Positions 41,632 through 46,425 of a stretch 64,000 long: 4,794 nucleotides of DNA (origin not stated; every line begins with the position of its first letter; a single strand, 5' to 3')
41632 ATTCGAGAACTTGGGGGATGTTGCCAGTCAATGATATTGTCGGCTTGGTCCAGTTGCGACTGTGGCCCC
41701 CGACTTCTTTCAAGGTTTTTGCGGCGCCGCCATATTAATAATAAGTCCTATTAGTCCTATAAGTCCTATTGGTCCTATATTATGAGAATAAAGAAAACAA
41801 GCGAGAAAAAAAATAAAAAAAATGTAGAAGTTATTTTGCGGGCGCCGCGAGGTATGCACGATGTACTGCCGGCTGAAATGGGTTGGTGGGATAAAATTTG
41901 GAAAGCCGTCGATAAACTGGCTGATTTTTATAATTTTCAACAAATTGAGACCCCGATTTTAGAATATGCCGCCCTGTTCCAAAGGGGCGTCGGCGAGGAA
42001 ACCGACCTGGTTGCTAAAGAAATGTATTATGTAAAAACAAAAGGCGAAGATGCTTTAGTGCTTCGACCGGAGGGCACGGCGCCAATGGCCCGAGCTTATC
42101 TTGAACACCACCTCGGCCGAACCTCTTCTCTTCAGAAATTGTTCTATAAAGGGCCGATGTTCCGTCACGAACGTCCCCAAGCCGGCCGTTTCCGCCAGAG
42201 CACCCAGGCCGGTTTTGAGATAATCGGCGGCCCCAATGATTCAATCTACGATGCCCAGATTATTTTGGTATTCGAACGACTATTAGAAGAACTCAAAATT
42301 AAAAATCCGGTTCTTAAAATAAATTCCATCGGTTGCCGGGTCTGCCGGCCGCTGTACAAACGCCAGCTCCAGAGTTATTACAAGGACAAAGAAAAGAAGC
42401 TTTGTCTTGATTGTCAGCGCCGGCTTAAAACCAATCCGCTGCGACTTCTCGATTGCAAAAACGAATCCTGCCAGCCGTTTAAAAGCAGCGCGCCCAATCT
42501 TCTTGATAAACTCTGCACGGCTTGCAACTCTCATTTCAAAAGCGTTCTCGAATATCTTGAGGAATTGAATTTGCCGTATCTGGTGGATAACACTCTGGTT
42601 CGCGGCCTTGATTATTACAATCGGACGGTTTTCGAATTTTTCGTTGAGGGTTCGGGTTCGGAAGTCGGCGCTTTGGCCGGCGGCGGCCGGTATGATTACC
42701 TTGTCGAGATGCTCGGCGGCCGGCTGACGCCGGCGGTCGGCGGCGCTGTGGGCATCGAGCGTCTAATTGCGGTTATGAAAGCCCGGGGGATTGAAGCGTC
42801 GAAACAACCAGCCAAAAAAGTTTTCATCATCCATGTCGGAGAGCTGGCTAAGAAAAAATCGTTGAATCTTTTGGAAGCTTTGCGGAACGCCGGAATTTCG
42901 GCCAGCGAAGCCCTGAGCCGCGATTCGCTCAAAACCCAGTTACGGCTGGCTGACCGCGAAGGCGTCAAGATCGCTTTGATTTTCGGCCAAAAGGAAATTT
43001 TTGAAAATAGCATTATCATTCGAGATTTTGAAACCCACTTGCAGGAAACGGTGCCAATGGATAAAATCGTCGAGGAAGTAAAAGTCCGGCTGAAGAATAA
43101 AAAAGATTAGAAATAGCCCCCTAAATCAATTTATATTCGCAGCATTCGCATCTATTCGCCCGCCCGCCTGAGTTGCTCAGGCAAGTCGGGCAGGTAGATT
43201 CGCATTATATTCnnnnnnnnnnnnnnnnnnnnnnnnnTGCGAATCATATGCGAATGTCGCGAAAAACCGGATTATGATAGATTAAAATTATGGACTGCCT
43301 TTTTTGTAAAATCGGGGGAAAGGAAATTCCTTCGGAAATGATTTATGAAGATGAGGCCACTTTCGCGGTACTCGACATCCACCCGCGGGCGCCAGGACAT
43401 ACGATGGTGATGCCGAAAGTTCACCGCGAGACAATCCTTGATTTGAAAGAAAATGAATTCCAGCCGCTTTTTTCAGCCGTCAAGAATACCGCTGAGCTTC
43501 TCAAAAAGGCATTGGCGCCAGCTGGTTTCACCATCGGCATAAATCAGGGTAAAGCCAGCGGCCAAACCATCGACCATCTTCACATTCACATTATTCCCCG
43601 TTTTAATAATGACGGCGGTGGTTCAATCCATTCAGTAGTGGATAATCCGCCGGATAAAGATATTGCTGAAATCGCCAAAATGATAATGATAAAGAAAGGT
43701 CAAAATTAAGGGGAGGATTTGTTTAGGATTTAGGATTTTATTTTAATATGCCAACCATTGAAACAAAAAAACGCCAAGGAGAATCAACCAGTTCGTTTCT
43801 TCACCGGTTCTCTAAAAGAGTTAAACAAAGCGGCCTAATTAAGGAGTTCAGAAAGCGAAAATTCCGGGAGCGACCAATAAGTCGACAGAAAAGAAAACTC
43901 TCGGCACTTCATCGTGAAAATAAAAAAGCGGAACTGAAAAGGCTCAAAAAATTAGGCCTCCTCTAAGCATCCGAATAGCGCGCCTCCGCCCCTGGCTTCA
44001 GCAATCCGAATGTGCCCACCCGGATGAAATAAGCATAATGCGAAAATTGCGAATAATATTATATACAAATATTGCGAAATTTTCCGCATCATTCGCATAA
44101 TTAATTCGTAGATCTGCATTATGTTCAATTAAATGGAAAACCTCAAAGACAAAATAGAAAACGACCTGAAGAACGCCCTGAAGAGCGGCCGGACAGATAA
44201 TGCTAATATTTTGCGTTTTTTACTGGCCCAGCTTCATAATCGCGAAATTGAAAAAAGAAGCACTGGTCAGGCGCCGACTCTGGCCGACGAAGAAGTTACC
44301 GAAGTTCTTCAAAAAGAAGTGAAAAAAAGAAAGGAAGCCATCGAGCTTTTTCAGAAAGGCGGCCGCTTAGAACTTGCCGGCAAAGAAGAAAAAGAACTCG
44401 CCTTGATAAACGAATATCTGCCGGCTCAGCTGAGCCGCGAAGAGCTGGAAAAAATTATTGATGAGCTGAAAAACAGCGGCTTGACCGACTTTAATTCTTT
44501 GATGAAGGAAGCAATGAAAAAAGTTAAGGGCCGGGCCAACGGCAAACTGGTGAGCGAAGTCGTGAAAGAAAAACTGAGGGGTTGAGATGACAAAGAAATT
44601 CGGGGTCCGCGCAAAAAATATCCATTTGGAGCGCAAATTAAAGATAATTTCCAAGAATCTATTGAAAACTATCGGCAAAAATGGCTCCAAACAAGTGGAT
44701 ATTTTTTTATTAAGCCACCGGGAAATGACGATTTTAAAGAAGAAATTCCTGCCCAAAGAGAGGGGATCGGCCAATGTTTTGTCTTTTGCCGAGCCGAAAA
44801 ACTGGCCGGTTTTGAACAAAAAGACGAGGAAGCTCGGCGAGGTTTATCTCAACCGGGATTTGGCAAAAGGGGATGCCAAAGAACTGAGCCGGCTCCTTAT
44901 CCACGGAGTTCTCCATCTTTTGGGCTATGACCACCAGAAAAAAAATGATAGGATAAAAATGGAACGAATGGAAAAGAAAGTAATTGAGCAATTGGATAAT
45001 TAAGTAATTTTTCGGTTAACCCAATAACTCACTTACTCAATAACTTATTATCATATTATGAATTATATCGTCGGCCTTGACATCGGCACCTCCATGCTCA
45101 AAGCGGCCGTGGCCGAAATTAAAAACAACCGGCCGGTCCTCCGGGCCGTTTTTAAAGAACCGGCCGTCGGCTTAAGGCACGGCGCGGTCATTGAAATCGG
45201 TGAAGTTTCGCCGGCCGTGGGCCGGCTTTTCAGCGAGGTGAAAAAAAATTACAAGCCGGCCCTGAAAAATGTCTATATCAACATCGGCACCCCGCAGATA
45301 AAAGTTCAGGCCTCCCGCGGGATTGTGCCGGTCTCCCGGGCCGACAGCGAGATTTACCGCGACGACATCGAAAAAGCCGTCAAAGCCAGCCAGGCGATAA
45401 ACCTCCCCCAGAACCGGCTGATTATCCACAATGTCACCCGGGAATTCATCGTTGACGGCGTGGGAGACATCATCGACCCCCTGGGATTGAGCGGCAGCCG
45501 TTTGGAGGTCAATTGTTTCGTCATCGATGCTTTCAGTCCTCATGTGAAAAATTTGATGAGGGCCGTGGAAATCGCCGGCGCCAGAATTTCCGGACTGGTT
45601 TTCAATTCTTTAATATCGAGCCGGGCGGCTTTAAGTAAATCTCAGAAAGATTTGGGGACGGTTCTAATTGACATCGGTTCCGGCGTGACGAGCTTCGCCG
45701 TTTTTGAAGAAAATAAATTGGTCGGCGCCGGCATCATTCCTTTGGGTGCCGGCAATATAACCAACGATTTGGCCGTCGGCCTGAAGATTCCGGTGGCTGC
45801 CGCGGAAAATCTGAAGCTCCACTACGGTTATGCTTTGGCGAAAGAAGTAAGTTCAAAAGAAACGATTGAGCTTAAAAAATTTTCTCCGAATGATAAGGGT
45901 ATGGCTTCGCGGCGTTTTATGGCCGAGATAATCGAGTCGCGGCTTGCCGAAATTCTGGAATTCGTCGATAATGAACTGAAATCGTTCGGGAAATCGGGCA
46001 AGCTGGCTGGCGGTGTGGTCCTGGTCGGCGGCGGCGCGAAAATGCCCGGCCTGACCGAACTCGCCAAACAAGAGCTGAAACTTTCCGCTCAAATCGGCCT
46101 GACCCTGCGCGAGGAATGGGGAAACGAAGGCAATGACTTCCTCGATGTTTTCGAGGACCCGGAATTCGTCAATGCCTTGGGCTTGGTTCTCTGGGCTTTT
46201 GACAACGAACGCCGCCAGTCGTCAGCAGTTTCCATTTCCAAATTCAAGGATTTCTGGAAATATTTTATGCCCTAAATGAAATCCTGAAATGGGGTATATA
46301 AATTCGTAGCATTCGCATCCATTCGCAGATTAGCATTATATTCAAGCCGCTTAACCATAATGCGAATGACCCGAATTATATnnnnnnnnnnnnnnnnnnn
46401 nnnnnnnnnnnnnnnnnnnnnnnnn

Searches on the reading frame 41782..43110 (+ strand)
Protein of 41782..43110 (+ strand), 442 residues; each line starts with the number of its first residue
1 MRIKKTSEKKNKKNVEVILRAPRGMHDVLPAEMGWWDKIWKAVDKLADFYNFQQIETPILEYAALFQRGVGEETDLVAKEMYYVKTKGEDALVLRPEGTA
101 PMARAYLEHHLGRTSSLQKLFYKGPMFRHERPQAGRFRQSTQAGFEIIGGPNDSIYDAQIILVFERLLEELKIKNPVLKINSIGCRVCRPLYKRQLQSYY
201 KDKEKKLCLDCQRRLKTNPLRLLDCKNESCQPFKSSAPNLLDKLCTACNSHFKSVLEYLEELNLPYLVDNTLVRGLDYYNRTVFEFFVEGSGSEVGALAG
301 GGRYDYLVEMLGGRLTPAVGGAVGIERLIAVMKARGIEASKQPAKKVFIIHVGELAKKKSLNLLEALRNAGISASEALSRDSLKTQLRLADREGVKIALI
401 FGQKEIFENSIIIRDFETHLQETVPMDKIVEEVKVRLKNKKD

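Call 21: search_protein_families(library=pfam, proteins=[window:41782-43110:+], max_evalue=0.0001)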
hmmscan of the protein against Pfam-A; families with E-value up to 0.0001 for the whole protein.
window:41782-43110:+ (442 aa): 3 families
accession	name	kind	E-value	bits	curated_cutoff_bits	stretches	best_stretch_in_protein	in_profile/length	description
PF13393.11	tRNA-synt_His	-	1.9e-39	136.2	25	1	24-328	1-308/308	Histidyl-tRNA synthetase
PF00587.30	tRNA-synt_2b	-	1.9e-13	51.3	29.3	1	82-332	1-175/179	tRNA synthetase class II core domain (G, H, P, S and T)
PF03129.25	HGTP_anticodon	-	5.4e-13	49.4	21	1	346-434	1-92/94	Anticodon binding domain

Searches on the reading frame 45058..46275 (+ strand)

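Call 21: search_protein_families(library=pfam, proteins=[window:45058-46275:+], max_evalue=0.0001)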
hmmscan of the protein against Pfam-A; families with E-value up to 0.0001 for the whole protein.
window:45058-46275:+ (405 aa): 4 families
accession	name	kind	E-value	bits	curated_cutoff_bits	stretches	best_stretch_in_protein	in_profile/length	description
PF14450.12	FtsA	-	3.6e-29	102.1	31.8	1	202-375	1-127/127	Cell division protein FtsA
PF02491.25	SHS2_FTSA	-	2.3e-19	70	25.4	1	80-156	3-78/79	SHS2 domain inserted in FTSA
PF06723.19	MreB_Mbl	-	3.8e-08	33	27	1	169-346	115-303/327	MreB/Mbl protein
PF11104.14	PilM_2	-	2.7e-06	27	27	0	286-346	242-304/340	Type IV pilus assembly protein PilM;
